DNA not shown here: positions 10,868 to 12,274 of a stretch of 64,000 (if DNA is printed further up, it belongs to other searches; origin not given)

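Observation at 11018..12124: RNA ligase with N-terminal tRNA-binding (HPNADRL) OB domain embedded in a restriction-modification-like locus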

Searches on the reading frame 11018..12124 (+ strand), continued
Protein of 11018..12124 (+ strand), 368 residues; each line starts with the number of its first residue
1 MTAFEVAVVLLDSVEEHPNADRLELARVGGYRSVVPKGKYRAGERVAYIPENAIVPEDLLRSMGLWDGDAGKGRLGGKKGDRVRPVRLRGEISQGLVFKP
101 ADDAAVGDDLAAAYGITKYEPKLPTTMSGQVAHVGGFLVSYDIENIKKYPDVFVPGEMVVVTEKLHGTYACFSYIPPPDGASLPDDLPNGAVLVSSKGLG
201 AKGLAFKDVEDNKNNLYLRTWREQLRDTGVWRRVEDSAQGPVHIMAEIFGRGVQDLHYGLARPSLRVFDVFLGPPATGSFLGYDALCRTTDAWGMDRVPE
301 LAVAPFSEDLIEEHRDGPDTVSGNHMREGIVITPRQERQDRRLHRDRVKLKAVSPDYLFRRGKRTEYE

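Call 22: find_encoding_contigs(protein=P0010, flank=8000, max_places=2)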
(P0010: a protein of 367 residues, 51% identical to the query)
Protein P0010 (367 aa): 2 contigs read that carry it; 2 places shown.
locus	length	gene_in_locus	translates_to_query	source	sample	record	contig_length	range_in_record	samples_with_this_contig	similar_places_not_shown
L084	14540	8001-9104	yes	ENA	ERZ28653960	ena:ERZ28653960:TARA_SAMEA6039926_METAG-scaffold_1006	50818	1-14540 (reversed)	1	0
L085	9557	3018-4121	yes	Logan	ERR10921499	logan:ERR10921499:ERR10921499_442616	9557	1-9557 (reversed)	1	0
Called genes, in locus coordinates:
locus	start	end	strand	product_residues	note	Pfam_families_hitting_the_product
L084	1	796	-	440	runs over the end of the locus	PF12710:HAD (weak), PF00702:Hydrolase, PF13419:HAD_2, PF13242:Hydrolase_like (weak), PF00156:Pribosyltran (weak), PF01396:Zn_ribbon_Top1 (faint)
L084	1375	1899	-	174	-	PF00383:dCMP_cyt_deam_1, PF14437:MafB19-deam, PF14439:Bd3614-deam (weak)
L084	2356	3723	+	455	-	PF00324:AA_permease, PF13520:AA_permease_2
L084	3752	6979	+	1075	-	PF02012:BNR (faint), PF15902:Sortilin-Vps10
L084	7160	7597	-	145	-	PF01850:PIN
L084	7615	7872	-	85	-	-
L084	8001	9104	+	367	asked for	PF21189:PHA02142, PF09414:RNA_ligase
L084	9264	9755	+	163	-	PF08780:NTase_sub_bind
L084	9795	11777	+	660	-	PF00999:Na_H_Exchanger, PF02254:TrkA_N, PF02080:TrkA_C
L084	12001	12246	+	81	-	-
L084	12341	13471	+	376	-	PF07804:HipA_C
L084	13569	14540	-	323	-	?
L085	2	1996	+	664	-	?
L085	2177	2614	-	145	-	PF01850:PIN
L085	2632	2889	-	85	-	-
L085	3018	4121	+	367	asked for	PF21189:PHA02142, PF09414:RNA_ligase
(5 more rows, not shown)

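Call 23: find_encoding_contigs(protein=P0011, flank=8000, max_places=2)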
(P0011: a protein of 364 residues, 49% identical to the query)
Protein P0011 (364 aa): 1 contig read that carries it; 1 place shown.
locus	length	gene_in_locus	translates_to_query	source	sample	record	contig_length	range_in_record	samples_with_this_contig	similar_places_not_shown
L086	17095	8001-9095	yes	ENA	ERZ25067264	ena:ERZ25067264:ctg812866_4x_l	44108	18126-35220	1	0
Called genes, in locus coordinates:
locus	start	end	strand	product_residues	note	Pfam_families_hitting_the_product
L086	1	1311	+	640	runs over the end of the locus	-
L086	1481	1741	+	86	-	-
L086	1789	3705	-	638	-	PF00672:HAMP, PF02518:HATPase_c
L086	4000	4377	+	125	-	-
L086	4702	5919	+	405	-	-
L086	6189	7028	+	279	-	-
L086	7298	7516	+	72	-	-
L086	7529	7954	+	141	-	-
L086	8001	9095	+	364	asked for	PF21189:PHA02142, PF09414:RNA_ligase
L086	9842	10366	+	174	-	-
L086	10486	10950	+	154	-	-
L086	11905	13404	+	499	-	PF00092:VWA, PF00362:Integrin_beta (faint), PF13519:VWA_2 (weak), PF25106:VWA_4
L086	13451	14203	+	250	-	PF01370:Epimerase (weak), PF05368:NmrA (faint), PF13460:NAD_binding_10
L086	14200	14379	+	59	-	-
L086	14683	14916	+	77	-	-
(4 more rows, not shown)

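Call 24: find_encoding_contigs(protein=P0019, flank=8000, max_places=2)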
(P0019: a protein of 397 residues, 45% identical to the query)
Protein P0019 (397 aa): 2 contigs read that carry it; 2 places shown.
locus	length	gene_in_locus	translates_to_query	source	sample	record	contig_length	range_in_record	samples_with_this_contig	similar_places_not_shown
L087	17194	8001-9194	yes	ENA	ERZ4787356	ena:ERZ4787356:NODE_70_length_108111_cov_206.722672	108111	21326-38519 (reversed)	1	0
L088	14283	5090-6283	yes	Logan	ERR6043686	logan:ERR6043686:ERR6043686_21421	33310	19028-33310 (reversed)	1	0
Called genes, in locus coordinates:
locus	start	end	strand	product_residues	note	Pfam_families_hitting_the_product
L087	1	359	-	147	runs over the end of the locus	-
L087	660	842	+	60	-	-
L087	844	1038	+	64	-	-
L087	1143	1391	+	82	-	-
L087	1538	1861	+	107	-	-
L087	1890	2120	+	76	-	-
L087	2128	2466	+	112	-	PF11333:DUF3135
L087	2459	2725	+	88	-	-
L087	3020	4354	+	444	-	PF01068:DNA_ligase_A_M, PF04679:DNA_ligase_A_C (faint), PF14743:DNA_ligase_OB_2 (weak)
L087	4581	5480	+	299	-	PF07068:Gp23 (weak)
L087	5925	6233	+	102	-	-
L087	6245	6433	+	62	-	-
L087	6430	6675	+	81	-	-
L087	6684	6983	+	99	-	-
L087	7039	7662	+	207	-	-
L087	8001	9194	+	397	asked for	PF21189:PHA02142, PF09414:RNA_ligase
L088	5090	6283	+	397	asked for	PF21189:PHA02142, PF09414:RNA_ligase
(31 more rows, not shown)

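Call 35: predict_structure(alignment_id=A1)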
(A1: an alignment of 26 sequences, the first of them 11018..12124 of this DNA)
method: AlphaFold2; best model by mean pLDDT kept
length: 368 residues; sequences in the alignment: 26
mean_pLDDT: 91.7   pTM: 0.87
mean pLDDT of the five models: 91.7, 91.5, 91.1, 91.1, 90.6
residues with pLDDT >= 90: 275; 70-90: 84; 50-70: 5; < 50: 4
segments of 3 or more residues with pLDDT < 50: 365-368
pLDDT, mean of each block of 10 residues (from residue 1): 84 93 91 93 96 94 92 90 86 91 94 93 88 94 90 94 95 93 90 94 95 96 97 96 97 86 96 95 96 97 96 91 89 93 92 86 51
secondary structure, 60 per line:
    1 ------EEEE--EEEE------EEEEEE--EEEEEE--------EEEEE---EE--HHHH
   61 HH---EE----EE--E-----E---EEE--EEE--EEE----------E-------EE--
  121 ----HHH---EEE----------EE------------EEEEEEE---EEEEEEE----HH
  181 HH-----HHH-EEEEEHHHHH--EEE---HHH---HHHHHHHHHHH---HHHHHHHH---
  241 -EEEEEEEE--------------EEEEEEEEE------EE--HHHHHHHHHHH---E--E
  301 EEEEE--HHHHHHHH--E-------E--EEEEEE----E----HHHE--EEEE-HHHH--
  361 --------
elements in order: E7-10 E13-16 E23-28 E31-36 E45-49 H57-62 E86-88 E91-93 E96-98 E131-133 E158-164 E168-174 H179-182 E192-196 H197-201 E204-206 H216-226 H230-237 E242-249 E264-272 H283-293 E300-305 H308-315 E329-334 E350-353 H355-358

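Call 40: fold_search(model_id=the predicted structure, library=pdb)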
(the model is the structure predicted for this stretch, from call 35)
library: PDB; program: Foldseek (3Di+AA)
matches with E <= 10: 684; with E <= 0.001: 33
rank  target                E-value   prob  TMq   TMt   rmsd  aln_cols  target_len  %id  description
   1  6vt1_A                8.5e-21  1.00  0.76  0.82   3.3       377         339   21  Naegleria gruberi RNA ligase D172A mutant apo (released 2020-04-08)
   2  6vt3                  9.5e-21  1.00  0.72  0.77   4.2       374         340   21  Naegleria gruberi RNA ligase K326A mutant apo (released 2020-04-08)
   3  6vt4                  1.1e-20  1.00  0.74  0.80   3.9       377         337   21  Naegleria gruberi RNA ligase R149A mutant apo (released 2020-04-08)
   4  6vt0                  1.3e-20  1.00  0.73  0.79   3.9       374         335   21  Naegleria gruberi RNA ligase K170A mutant apo (released 2020-04-08)
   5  5cou                  1.7e-20  1.00  0.75  0.81   3.5       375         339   22  Structure and mechanism of a eukaryal nick-sealing RNA ligase K170M+ATP (released 2015-10-28)
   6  5cot                  2.2e-20  1.00  0.75  0.81   3.5       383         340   21  Structure and mechanism of a eukaryal nick-sealing RNA ligase (released 2015-10-28)
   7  6vt9                  2.5e-20  1.00  0.74  0.81   3.5       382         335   21  Naegleria gruberi RNA ligase E227A mutant with ATP and Mn (released 2020-04-08)
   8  6vtd                  3.4e-20  1.00  0.76  0.82   3.2       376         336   20  Naegleria gruberi RNA ligase R149A mutant with ATP and Mn (released 2020-04-08)
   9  6vte                  3.4e-20  1.00  0.73  0.79   3.8       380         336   21  Naegleria gruberi RNA Ligase K170M mutant with AMP and Mn (released 2020-04-08)
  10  6vt5                  3.8e-20  1.00  0.73  0.79   3.9       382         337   21  Naegleria gruberi RNA ligase R4a K121A mutant apo (released 2020-04-08)
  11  6vt8                  4.1e-20  1.00  0.74  0.81   3.7       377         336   21  Naegleria gruberi RNA ligase E312A mutant with AMP and Mn (released 2020-04-08)
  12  6vtf_A                3.4e-19  1.00  0.74  0.80   3.4       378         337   21  Naegleria gruberi RNA ligase with PPi (released 2020-04-08)
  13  6vtg_A                8.7e-19  1.00  0.75  0.81   3.6       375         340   21  Naegleria gruberi RNA ligase E227A mutant apo (released 2020-04-08)
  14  2hvr_A                3.1e-09  1.00  0.45  0.51   4.5       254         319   18  Structure of T4 RNA Ligase 2 with Nicked 5'-Adenylated nucleic acid duplex containing a 3'-deoxyribonucleotide at the  (released 2006-10-17)
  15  1s68                  6.8e-09  1.00  0.44  0.67   4.6       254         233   17  Structure and Mechanism of RNA Ligase (released 2004-02-24)
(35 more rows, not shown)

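Call 45: search_protein_families(library=pfam, alignment_id=A2, max_evalue=0.00001)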
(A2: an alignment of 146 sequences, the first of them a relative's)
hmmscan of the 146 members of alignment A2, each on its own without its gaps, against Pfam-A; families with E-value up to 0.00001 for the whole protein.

A. member 1, L007:8719-9975:+ (418 aa): 2 families
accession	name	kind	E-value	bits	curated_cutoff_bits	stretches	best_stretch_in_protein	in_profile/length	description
PF13437.12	HlyD_3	-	1.1e-15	58.7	22.2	1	235-324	1-96/106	HlyD family secretion protein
PF16576.10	HlyD_D23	-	3.7e-15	56.2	30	1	58-319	2-201/214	Barrel-sandwich domain of CusB or HlyD membrane-fusion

B. families by the number of members that match (of 146 scanned): 126 families (the first 25 are shown)
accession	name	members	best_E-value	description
PF13561.12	adh_short_C2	7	4.9e-59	Enoyl-(Acyl carrier protein) reductase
PF00106.31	adh_short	7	5.2e-51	short chain dehydrogenase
PF08659.16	KR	7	5e-13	KR domain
PF01011.28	PQQ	4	4.1e-126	Glucose/ethanol/alcohol dehydrogenase, beta-propeller domain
PF13360.13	PQQ_2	4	1.3e-36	Outer membrane protein assembly factor BamB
PF13635.12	DUF4143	4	7.3e-35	Domain of unknown function (DUF4143)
PF13173.12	AAA_14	4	3e-20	AAA domain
PF09278.17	MerR-DNA-bind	4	1.5e-19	MerR, DNA binding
PF08240.17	ADH_N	4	3.5e-18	Alcohol dehydrogenase GroES-like domain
PF13602.12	ADH_zinc_N_2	4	9.3e-17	Zinc-binding dehydrogenase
PF13411.12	MerR_1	4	1.1e-14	MerR HTH family regulatory protein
PF00376.29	MerR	4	4.1e-13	MerR family regulatory protein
PF00107.32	ADH_zinc_N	4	1e-11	Zinc-binding dehydrogenase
PF01966.28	HD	4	3.4e-07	HD domain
PF00884.28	Sulfatase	3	7.2e-49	Sulfatase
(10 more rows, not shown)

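Call 46: search_protein_families(library=padloc, alignment_id=A2, max_evalue=1e-10)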
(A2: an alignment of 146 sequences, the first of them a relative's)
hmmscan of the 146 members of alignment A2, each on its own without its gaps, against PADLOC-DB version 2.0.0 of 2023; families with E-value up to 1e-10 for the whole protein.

A. member 1, L007:8719-9975:+ (418 aa): 0 families

B. families by the number of members that match (of 146 scanned): 52 families (the first 25 are shown)
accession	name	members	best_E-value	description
PDLC04790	PDC-S01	4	2.2e-73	-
PDLC04789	PDC-S01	4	4.3e-50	-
PDLC04787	PDC-S01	4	2.5e-33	-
PDLC04791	PDC-S01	3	5.8e-31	-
PDLC03878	NsnB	2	5.1e-24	-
PDLC02980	AriA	2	2.9e-23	-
PDLC02979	AriA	2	5.2e-21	-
PDLC04135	mad3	2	7.5e-19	mads_3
PDLC00070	GajA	2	2e-18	AAA ATPase domain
PDLC00096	GajA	2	2.1e-16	AAA ATPase domain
PDLC04786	PDC-S01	2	5.7e-16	-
PDLC00075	GajA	2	6e-16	AAA ATPase domain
PDLC00067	GajA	2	6.6e-16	AAA ATPase domain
PDLC02336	AbiLi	2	8.3e-16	AbiLi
PDLC00278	PtuA1|PtuA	2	1.9e-15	AAA ATPase domain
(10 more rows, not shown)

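Call 47: find_encoding_contigs(protein=P0008, flank=10000, max_places=2)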
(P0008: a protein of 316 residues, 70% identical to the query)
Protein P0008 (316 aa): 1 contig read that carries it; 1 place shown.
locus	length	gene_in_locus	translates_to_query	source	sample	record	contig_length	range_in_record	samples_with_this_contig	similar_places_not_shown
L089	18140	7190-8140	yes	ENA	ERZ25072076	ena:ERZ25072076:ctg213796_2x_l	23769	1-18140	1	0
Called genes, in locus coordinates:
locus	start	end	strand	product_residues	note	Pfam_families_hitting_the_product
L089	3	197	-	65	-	?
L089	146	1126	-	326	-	PF13641:Glyco_tranf_2_3 (weak), PF00535:Glycos_transf_2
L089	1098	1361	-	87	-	-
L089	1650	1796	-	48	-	-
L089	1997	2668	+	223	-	PF00909:Ammonium_transp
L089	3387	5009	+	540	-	PF00271:Helicase_C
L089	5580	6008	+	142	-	-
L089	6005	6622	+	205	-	-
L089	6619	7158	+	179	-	PF13650:Asp_protease_2 (weak), PF13975:gag-asp_proteas (weak)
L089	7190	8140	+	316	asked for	PF09414:RNA_ligase (weak)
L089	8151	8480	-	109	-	-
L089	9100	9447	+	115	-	-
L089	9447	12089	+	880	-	-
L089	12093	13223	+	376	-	PF04909:Amidohydro_2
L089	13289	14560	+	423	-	PF02463:SMC_N (weak), PF11398:DUF2813 (faint), PF13175:AAA_15, PF13555:AAA_29 (weak), PF13304:AAA_21, PF13175:AAA_15 (weak)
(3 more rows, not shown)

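Call 48: find_encoding_contigs(protein=P0009, flank=10000, max_places=2)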
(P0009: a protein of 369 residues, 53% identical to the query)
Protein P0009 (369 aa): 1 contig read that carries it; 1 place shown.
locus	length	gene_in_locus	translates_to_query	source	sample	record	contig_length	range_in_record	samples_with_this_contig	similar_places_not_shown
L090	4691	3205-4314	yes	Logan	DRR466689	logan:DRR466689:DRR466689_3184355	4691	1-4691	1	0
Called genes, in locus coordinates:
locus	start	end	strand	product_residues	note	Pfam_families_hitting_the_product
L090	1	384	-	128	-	?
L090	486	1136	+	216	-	PF02481:DNA_processg_A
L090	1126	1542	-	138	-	-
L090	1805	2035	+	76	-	-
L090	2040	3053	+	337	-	PF00154:RecA_N, PF08423:Rad51, PF06745:ATPase (faint), PF21096:RecA_C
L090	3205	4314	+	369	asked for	PF21189:PHA02142, PF09414:RNA_ligase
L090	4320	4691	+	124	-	?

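Call 50: search_solved_structures(query=A1, max_evalue=0.001, show_alignments=1)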
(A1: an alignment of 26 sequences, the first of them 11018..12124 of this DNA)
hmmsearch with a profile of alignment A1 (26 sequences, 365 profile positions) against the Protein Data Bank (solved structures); distinct sequences matched with E-value up to 0.001: 11.
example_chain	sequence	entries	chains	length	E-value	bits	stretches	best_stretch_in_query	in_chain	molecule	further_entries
6vt4_A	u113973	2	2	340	9.7e-31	110.1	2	13-172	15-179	RNA Ligase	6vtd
5cot_A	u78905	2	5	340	1.3e-30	109.7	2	13-172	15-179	Naegleria gruberi RNA ligase | RNA ligase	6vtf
6vt1_A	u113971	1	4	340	1.7e-30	109.3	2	13-172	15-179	RNA Ligase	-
6vt3_A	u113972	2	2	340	5e-30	107.8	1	13-172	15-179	RNA Ligase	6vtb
6vt0_A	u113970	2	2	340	1.7e-29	106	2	13-170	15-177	RNA Ligase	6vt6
6vt8_A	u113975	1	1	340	1.8e-29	106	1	13-172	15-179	RNA Ligase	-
6vt9_A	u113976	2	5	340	1.8e-29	106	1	13-172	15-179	RNA ligase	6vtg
5cou_A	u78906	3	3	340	1.9e-29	105.9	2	13-170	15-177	Naegleria gruberi RNA ligase | RNA ligase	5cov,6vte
6vt5_A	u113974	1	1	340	2e-29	105.8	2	13-172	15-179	RNA Ligase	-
2hvq_A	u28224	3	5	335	1.5e-07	33.9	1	226-307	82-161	Hypothetical 37.6 kDa protein in Gp24-hoc intergenic region | T4 RNA ligase 2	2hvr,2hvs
1s68_A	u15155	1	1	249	2.8e-07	32.9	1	226-307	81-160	RNA Ligase 2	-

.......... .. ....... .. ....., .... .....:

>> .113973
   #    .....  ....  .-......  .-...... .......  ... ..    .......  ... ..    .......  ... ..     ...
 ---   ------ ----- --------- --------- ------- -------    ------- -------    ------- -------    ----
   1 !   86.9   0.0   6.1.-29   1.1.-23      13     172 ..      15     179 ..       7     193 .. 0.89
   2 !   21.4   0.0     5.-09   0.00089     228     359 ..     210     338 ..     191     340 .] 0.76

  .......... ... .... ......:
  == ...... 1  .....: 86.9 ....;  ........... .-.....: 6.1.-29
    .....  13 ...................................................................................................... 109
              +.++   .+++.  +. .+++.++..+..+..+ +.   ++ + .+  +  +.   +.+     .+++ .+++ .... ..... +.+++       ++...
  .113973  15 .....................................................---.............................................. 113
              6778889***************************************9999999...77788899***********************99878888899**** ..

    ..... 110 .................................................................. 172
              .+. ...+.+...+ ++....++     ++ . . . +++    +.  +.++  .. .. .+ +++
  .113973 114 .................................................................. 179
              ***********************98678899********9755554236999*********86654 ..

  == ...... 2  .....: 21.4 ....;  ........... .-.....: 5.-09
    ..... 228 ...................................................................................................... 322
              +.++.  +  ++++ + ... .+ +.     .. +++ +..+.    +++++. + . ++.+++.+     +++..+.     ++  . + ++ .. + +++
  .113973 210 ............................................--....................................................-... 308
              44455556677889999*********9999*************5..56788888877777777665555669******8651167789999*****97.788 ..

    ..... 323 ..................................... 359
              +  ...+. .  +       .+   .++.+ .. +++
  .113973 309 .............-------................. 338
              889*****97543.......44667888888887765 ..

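Call 51: search_protein_families(library=pfam, proteins=[L001:11118-11891:+, L001:12012-12305:+, L001:14302-14568:+, L003:11187-11621:-], max_evalue=0.01)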
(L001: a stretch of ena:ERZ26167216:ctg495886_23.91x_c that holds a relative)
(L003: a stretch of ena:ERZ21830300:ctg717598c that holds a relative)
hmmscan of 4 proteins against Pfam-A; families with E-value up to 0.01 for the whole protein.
L001:11118-11891:+ (257 aa): 0 families

L001:12012-12305:+ (97 aa): 0 families

L001:14302-14568:+ (88 aa): 0 families

L003:11187-11621:- (144 aa): 0 families
